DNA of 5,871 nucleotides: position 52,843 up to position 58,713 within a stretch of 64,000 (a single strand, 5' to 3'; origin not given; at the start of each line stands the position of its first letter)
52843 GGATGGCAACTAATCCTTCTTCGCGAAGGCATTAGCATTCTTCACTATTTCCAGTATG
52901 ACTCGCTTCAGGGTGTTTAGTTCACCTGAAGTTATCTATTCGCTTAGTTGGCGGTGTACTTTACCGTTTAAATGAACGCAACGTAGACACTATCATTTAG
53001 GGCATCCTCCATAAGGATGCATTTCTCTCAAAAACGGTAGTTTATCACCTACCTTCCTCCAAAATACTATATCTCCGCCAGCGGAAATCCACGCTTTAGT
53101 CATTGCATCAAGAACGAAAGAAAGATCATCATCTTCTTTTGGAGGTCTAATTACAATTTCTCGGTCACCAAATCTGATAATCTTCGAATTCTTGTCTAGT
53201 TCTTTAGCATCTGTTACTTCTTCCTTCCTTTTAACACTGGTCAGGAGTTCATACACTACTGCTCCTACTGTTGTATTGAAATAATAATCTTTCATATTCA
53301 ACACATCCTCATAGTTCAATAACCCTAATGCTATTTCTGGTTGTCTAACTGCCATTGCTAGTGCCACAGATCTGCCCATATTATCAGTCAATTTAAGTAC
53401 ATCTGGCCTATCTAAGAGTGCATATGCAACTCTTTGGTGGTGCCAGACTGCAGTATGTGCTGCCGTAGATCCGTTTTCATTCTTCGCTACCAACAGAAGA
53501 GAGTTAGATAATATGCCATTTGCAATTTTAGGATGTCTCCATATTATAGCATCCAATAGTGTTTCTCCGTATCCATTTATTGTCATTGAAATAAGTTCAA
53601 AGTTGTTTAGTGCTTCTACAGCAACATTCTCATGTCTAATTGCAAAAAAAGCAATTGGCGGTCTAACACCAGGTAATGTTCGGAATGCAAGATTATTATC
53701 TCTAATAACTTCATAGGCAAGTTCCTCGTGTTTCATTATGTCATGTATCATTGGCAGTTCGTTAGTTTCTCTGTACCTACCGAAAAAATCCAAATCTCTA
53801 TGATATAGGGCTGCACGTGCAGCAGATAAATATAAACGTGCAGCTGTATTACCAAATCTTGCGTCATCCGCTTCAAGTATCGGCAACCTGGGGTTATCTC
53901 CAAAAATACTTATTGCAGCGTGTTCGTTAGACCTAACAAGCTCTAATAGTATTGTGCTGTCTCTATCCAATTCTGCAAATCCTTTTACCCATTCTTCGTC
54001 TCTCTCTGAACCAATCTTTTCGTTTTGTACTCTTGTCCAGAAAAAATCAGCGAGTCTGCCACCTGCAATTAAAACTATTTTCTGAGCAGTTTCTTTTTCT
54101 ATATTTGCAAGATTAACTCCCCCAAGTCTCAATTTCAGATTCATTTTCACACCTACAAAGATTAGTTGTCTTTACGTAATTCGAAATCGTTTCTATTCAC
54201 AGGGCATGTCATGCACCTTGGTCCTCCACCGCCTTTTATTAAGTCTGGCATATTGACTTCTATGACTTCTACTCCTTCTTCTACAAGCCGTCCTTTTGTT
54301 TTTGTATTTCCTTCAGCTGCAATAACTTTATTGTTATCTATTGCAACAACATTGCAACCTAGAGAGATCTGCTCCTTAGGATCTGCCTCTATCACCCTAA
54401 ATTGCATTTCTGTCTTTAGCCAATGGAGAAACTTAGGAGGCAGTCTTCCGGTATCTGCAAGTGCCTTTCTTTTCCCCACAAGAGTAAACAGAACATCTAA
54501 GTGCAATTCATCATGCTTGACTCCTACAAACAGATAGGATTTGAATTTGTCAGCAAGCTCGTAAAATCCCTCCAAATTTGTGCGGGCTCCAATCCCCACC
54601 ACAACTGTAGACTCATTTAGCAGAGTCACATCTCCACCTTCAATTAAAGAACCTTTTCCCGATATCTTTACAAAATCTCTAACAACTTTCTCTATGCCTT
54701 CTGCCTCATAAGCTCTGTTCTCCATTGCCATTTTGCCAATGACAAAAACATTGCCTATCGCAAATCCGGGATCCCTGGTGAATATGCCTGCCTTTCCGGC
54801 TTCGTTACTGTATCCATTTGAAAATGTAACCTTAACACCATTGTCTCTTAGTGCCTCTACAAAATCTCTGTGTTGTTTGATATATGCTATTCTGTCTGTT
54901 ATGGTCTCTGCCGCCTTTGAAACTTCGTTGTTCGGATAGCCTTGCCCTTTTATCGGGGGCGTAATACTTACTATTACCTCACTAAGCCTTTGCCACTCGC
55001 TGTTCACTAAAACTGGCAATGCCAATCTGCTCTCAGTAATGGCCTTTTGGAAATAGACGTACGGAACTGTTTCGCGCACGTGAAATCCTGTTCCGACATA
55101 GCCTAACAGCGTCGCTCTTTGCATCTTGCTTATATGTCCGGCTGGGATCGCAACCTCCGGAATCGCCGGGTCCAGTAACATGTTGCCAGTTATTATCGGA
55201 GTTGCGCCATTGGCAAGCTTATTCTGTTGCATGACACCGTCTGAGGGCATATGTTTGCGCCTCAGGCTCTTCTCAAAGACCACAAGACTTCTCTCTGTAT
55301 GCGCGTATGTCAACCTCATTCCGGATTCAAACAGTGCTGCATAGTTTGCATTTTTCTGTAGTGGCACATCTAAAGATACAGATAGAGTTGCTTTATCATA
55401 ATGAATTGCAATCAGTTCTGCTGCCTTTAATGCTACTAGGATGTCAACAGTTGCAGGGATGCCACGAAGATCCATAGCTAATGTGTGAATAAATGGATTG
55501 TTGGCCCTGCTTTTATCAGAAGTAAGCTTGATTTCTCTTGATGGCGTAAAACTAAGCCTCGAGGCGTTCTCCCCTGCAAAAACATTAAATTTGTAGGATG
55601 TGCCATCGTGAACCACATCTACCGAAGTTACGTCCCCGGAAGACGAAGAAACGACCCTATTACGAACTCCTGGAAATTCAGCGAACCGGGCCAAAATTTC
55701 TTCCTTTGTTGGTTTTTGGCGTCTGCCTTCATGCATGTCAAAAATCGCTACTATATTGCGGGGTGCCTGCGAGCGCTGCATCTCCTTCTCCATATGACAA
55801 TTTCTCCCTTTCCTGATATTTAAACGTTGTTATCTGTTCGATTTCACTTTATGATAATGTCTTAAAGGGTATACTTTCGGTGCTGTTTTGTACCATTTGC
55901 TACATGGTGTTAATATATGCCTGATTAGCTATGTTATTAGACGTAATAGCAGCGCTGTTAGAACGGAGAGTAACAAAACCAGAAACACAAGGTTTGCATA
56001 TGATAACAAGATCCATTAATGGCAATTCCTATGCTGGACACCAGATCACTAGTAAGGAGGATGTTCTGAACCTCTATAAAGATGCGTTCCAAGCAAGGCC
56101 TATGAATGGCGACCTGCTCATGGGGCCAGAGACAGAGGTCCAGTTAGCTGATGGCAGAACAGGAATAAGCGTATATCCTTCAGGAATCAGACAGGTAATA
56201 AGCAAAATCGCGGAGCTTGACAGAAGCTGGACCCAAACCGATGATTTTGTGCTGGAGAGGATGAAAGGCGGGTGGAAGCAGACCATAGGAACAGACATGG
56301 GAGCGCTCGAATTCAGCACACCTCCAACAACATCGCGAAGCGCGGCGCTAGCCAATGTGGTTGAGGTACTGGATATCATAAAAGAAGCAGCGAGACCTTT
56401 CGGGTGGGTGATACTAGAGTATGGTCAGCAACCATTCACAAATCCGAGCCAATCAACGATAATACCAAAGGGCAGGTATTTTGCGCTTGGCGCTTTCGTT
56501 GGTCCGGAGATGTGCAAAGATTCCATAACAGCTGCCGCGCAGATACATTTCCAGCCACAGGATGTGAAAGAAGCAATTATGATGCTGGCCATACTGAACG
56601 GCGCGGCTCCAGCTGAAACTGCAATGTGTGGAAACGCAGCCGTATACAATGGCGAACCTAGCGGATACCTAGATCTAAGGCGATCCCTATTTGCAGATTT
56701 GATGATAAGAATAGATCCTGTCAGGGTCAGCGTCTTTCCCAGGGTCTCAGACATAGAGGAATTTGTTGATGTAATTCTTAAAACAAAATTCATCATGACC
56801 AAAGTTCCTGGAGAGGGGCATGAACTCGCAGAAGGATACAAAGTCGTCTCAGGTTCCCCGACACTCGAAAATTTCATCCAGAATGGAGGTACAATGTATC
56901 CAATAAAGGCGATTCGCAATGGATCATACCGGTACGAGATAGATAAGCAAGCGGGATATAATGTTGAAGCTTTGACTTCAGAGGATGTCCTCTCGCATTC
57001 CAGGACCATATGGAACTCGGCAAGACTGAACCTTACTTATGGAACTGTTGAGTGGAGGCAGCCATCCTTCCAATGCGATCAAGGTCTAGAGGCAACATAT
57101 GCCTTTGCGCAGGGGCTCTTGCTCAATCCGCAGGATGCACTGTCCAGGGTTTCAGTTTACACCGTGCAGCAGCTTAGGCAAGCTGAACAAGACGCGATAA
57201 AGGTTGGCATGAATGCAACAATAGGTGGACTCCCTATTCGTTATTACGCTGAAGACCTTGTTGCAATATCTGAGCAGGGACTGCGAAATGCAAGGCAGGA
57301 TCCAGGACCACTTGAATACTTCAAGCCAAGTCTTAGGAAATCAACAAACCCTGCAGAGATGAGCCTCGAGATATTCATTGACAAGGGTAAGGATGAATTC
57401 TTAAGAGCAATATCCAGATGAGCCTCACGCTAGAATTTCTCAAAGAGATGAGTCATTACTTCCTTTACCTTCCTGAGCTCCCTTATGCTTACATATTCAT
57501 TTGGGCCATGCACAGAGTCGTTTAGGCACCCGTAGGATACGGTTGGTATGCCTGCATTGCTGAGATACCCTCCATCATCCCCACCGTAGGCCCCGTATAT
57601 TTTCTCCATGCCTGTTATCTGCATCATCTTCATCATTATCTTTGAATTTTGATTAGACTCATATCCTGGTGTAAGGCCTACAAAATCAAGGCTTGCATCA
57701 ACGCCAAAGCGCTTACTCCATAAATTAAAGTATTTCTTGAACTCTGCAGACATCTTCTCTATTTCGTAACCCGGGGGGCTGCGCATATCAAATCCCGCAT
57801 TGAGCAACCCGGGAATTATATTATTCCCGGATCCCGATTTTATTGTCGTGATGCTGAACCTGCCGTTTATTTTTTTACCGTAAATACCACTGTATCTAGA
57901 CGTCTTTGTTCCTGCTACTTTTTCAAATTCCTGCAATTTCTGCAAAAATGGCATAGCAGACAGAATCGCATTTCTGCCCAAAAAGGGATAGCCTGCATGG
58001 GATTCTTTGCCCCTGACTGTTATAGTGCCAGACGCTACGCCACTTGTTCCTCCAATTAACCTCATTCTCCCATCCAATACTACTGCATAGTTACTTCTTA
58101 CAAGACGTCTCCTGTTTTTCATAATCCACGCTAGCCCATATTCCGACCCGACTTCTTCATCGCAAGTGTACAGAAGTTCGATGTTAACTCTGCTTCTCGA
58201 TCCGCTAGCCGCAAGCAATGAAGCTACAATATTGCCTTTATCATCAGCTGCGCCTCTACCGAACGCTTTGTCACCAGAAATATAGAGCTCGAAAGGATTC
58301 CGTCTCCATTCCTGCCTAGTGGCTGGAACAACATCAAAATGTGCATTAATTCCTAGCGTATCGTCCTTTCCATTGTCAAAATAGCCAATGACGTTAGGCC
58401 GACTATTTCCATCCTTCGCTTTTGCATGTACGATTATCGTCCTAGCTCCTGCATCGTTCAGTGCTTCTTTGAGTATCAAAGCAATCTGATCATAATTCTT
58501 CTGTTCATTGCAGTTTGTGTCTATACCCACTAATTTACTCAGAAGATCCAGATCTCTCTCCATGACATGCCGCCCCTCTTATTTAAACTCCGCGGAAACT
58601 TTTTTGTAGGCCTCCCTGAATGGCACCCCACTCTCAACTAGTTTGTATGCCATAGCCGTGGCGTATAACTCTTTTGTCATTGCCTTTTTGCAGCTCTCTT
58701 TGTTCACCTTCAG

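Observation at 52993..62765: Arginine/amidino-metabolism island beside tRNA-Arg with an unexplained enzyme combination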

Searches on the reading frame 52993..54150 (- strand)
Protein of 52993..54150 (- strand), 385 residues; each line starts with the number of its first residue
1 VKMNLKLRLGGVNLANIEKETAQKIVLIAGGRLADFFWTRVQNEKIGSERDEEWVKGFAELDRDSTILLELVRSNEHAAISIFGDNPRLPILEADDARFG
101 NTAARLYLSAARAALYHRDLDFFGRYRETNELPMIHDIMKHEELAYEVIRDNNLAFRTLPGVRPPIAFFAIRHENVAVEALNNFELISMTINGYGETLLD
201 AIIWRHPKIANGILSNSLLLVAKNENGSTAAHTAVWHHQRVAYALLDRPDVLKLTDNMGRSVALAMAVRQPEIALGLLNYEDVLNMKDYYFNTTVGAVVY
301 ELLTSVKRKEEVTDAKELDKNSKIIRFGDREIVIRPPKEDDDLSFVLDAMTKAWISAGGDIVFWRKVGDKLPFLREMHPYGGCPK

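Call 4: search_protein_families(library=pfam, proteins=[window:52993-54150:-], max_evalue=0.01)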
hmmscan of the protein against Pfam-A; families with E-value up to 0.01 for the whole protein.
window:52993-54150:- (385 aa): 1 family
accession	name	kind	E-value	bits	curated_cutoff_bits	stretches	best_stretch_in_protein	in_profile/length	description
PF12796.13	Ank_2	-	0.002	19.1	27.3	0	223-282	25-84/90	Ankyrin repeats (3 copies)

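Call 5: search_protein_families(library=ncbifam, proteins=[window:52993-54150:-], max_evalue=0.01)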
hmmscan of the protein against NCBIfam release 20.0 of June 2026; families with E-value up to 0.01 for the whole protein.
window:52993-54150:- (385 aa): 0 families

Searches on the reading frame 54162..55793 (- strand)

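Call 4: search_protein_families(library=pfam, proteins=[window:54162-55793:-], max_evalue=0.01)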
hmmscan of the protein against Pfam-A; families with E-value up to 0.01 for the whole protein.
window:54162-55793:- (543 aa): 2 families
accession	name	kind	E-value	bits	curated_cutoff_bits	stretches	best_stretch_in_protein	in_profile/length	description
PF02274.22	ADI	-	1.3e-29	103.8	22.8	2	467-534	304-377/377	Arginine deiminase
PF19420.4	DDAH_eukar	-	2.4e-24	86.5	23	1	302-532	27-290/291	N,N dimethylarginine dimethylhydrolase, eukaryotic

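Call 5: search_protein_families(library=ncbifam, proteins=[window:54162-55793:-], max_evalue=0.01)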
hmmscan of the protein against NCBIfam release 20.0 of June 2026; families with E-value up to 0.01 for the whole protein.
window:54162-55793:- (543 aa): 7 families
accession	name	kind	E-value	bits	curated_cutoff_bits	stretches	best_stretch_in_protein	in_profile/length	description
NF002381.0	PRK01388.1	subfamily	1.9e-28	99.5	414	2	472-536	340-404/405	arginine deiminase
TIGR01078.1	arcA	equivalog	3.6e-26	91.8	489.1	2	472-536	343-407/408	arginine deiminase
NF045660.1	DiMthArgaseDdahStm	equivalog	1.5e-15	57.7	340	1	299-529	24-246/249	dimethylargininase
NF045658.1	DiMArgaseDdah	equivalog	1e-13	51.7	450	1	299-529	26-251/254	dimethylargininase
NF045659.1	DiMArgaseDdahMtb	equivalog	7.5e-11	41.7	300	1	298-530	49-281/283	dimethylargininase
NF052232.1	Arg_dihydro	equivalog_domain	3.3e-06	26.5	450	1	337-529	65-264/266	arginine dihydrolase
NF052231.1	bifunc_ArgZ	exception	8.4e-06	24.2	1025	1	468-534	206-271/696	bifunctional arginine dihydrolase/ornithine cyclodeaminase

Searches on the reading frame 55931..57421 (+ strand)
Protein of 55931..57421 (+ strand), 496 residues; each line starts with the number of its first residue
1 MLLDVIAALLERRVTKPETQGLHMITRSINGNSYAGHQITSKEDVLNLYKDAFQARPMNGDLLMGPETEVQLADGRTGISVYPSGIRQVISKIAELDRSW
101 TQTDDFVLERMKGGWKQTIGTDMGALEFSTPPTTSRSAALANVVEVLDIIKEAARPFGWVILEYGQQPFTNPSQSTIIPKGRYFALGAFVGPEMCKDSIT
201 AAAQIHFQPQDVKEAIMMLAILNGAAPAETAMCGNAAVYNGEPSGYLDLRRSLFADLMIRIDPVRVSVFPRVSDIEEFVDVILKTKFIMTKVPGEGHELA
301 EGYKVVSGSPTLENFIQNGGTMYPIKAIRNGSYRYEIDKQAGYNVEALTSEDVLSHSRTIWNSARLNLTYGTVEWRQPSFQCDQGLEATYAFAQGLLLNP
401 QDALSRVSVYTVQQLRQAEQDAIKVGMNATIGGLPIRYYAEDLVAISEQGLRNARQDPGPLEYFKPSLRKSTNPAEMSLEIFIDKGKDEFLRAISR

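Call 4: search_protein_families(library=pfam, proteins=[window:55931-57421:+], max_evalue=0.01)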
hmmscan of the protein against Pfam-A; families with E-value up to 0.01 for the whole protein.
window:55931-57421:+ (496 aa): 1 family
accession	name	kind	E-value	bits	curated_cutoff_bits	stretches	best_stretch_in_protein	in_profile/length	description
PF04107.18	GCS2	-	2.9e-13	50.3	21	1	124-376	45-234/291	Glutamate-cysteine ligase family 2(GCS2)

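Call 5: search_protein_families(library=ncbifam, proteins=[window:55931-57421:+], max_evalue=0.01)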
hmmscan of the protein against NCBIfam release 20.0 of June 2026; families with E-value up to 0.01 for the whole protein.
window:55931-57421:+ (496 aa): 7 families
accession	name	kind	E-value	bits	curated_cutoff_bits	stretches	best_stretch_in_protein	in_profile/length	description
TIGR02050.1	gshA_cyan_rel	subfamily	4e-10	39.5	176.4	1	125-257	46-177/287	YbdK family carboxylate-amine ligase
NF010041.0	PRK13517.1-1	subfamily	7.6e-08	32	332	1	125-255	52-180/368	glutamate--cysteine ligase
NF010039.0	PRK13515.1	equivalog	3.6e-07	29.2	371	1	125-288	56-215/378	carboxylate-amine ligase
TIGR01436.1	glu_cys_lig_pln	equivalog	4.1e-06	25.5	463.15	1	122-274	85-237/446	glutamate--cysteine ligase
NF010043.0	PRK13517.1-3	equivalog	3.7e-05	22.7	409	1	125-288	60-219/381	glutamate--cysteine ligase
TIGR03444.1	EgtA_Cys_ligase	equivalog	0.00021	20.3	370.8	1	124-297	70-246/390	ergothioneine biosynthesis glutamate--cysteine ligase EgtA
NF010044.0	PRK13517.1-4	equivalog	0.0092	15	437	0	134-288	66-216/372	glutamate--cysteine ligase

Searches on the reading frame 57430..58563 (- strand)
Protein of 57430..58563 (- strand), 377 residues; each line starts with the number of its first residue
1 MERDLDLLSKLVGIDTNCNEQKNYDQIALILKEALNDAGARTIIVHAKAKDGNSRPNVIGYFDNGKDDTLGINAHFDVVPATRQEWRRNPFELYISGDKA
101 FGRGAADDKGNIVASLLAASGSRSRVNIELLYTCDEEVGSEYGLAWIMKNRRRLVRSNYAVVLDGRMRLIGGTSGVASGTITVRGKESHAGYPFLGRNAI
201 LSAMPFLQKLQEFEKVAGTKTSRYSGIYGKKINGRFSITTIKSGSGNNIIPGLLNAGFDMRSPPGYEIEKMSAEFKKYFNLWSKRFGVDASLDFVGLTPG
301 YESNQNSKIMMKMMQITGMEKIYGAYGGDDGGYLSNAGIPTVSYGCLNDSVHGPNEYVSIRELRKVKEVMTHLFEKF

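Call 4: search_protein_families(library=pfam, proteins=[window:57430-58563:-], max_evalue=0.01)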
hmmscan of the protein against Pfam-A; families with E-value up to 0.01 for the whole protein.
window:57430-58563:- (377 aa): 2 families
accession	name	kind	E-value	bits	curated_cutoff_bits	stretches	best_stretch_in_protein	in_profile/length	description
PF01546.33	Peptidase_M20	-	4.2e-24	86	24.6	1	72-375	2-205/206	Peptidase family M20/M25/M40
PF07687.19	M20_dimer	-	7.6e-19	68.1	21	1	172-280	2-100/107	Peptidase dimerisation domain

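Call 5: search_protein_families(library=ncbifam, proteins=[window:57430-58563:-], max_evalue=0.01)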
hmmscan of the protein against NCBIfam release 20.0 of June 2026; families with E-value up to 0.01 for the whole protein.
window:57430-58563:- (377 aa): 55 families (the best 25 are shown)
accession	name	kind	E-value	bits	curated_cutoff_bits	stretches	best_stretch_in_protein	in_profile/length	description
NF006399.0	PRK08651.1-2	equivalog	5.3e-62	210.1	381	1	6-375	8-402/405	succinyl-diaminopimelate desuccinylase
TIGR01910.1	DapE-ArgE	subfamily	4.3e-58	197.3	217.6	1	6-368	2-372/373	ArgE/DapE family deacylase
NF010589.0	PRK13983.1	equivalog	2.6e-47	161.7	333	1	27-375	41-407/409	M20 family metallo-hydrolase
NF006400.0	PRK08651.1-3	equivalog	4.3e-45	154.2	374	1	5-376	13-405/410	succinyl-diaminopimelate desuccinylase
NF005710.0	PRK07522.1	subfamily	2.3e-43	148.8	412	1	3-376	9-387/391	acetylornithine deacetylase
TIGR01892.1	AcOrn-deacetyl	equivalog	7.5e-43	147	297.7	1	6-373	1-364/365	acetylornithine deacetylase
NF009557.0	PRK13009.1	equivalog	6.3e-34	117.7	284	1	30-376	28-373/377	succinyl-diaminopimelate desuccinylase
TIGR01246.1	dapE_proteo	equivalog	1.2e-31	110.1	361.8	1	66-376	54-369/370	succinyl-diaminopimelate desuccinylase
TIGR01900.1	dapE-gram_pos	equivalog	3.8e-31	108.3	304.2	1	55-372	45-348/351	succinyl-diaminopimelate desuccinylase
NF006326.0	PRK08554.1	equivalog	5.8e-31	107.8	354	2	5-167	12-174/446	peptidase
NF006365.0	PRK08588.1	subfamily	1.8e-30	106.6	289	1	2-377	7-380/383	succinyl-diaminopimelate desuccinylase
NF006401.0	PRK08651.1-4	equivalog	2.4e-27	95.9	381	1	5-374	5-367/376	succinyl-diaminopimelate desuccinylase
NF003474.0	PRK05111.1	equivalog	6.3e-27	94.5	460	1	21-377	30-380/383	acetylornithine deacetylase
NF006398.0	PRK08651.1-1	equivalog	2.1e-25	89.5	439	1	5-367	15-389/403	succinyl-diaminopimelate desuccinylase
NF004788.0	PRK06133.1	subfamily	8.7e-25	87.5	349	1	5-361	47-397/417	glutamate carboxypeptidase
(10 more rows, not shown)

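Call 66: find_homologous_proteins(query=window:57430-58563:-)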
Query window:57430-58563:- (377 aa): 651 proteins with E <= 0.001 among 5112 candidates; the best 120 are listed.
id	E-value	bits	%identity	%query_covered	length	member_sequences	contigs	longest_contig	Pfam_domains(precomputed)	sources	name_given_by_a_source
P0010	1.8e-250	848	100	100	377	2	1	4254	PF01546.34,PF07687.20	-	-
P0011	1.7e-127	444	53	100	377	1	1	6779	PF01546.34,PF07687.20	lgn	-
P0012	1.4e-123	431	51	100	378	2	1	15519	PF01546.34,PF07687.20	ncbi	-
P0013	3.7e-121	423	52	100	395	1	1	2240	PF01546.34,PF04389.23,PF07687.20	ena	-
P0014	1.7e-114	401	47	100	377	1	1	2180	PF01546.34,PF04389.23,PF07687.20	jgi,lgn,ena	-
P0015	3.1e-111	390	47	100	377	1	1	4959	PF01546.34,PF04389.23,PF07687.20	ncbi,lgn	-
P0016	3.6e-107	377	47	99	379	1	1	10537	PF01546.34,PF04389.23,PF07687.20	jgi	jgi:acetylornithine deacetylase/succinyl-diaminopimelate desuccinylase-like protein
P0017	7.8e-103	362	44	100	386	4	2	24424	PF01546.34,PF04389.23,PF07687.20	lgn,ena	-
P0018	6.6e-102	359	45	100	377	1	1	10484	PF01546.34,PF04389.23,PF07687.20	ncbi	-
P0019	6.9e-101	356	45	100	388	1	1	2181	PF01546.34,PF04389.23,PF07687.20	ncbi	-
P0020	1.9e-100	355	44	99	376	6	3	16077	PF01546.34,PF04389.23,PF05343.20,PF07687.20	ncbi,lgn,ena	-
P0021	2.1e-100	354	43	99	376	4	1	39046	PF01546.34,PF05343.20,PF07687.20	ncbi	-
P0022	2.0e-95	338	43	100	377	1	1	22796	PF01546.34,PF04389.23,PF07687.20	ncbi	-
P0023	1.4e-92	329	43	100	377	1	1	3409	PF01546.34,PF04389.23,PF07687.20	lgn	-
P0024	6.4e-76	274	40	99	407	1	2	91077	PF01546.34,PF04389.23,PF07687.20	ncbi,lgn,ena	-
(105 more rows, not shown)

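Call 67: find_encoding_contigs(protein=P0012, flank=8000, max_places=2)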
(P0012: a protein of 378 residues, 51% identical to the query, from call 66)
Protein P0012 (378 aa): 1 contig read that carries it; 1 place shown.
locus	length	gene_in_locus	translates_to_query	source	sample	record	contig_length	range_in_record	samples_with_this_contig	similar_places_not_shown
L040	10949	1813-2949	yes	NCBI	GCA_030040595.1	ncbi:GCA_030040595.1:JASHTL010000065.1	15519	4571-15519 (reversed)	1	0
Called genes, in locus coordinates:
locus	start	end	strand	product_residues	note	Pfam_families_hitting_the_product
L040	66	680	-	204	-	PF06168:DUF981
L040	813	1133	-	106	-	-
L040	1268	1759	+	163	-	-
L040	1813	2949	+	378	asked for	PF01546:Peptidase_M20, PF07687:M20_dimer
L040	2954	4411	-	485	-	PF02222:ATP-grasp (weak)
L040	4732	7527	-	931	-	-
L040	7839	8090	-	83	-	-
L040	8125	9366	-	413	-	-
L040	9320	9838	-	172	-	-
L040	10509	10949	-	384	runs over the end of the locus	-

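Call 68: find_encoding_contigs(protein=P0021, flank=8000, max_places=2)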
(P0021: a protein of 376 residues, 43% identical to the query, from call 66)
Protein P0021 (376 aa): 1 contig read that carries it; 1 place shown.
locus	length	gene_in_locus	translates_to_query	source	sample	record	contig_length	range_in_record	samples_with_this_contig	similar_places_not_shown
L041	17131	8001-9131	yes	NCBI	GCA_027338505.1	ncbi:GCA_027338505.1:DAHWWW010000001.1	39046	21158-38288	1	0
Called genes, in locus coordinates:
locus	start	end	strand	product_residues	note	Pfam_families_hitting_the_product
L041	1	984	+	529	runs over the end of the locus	-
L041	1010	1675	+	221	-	PF04981:NMD3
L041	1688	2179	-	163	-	PF00186:DHFR_1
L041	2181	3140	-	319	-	PF00303:Thymidylat_synt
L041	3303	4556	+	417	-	PF00675:Peptidase_M16, PF05193:Peptidase_M16_C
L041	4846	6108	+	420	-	PF00270:DEAD, PF04851:ResIII (weak), PF14617:CMS1 (faint), PF00271:Helicase_C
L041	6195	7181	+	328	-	PF00814:TsaD, PF22521:HypF_C_2 (weak)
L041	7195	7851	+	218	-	PF07714:PK_Tyr_Ser-Thr, PF00069:Pkinase, PF01163:RIO1, PF06293:Kdo (weak), PF01636:APH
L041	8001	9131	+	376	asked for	PF01546:Peptidase_M20, PF05343:Peptidase_M42 (faint), PF07687:M20_dimer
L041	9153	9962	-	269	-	-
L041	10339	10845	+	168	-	PF00827:Ribosomal_L15e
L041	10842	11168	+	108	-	-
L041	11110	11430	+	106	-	PF09341:Pcc1 (weak)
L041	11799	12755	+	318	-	PF00297:Ribosomal_L3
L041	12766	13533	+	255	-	PF00573:Ribosomal_L4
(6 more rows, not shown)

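Call 69: find_encoding_contigs(protein=P0017, flank=8000, max_places=2)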
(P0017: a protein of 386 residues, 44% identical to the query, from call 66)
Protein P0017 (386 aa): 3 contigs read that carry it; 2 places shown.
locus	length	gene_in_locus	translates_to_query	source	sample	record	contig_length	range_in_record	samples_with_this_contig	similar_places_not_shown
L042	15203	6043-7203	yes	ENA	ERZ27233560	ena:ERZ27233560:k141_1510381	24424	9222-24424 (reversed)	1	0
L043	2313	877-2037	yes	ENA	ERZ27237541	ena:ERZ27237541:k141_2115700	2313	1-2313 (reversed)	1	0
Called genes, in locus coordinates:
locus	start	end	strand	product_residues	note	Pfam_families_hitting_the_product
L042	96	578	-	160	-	PF01172:SBDS_N, PF09377:SBDS_domain_II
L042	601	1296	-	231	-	PF10584:Proteasome_A_N, PF00227:Proteasome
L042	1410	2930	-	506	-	PF11074:DUF2779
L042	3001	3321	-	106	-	PF01900:RNase_P_Rpp14 (weak)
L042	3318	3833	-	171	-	-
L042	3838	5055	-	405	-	PF13191:AAA_16 (weak), PF13401:AAA_22, PF22606:Cdc6-ORC-like_ATPase_lid, PF22703:Cdc6_lid, PF09079:WHD_Cdc6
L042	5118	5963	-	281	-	PF10609:ParA, PF01656:CbiA, PF09140:MipZ (weak), PF13614:AAA_31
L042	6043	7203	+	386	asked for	PF04389:Peptidase_M28, PF01546:Peptidase_M20, PF07687:M20_dimer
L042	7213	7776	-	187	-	-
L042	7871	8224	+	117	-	PF21473:OB_Ssb-like (weak), PF01336:tRNA_anti-codon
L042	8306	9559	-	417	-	PF23023:Anti-Pycsar_Apyc1, PF12706:Lactamase_B_2 (weak), PF16661:Lactamase_B_6, PF10996:Beta-Casp, PF07521:RMMBL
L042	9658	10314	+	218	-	-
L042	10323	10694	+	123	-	PF13549:ATP-grasp_5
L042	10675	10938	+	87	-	PF13549:ATP-grasp_5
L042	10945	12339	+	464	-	PF02629:CoA_binding, PF13380:CoA_binding_2, PF00549:Ligase_CoA (faint), PF13607:Succ_CoA_lig, PF19045:Ligase_CoA_2 (weak)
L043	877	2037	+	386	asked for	PF04389:Peptidase_M28, PF01546:Peptidase_M20, PF07687:M20_dimer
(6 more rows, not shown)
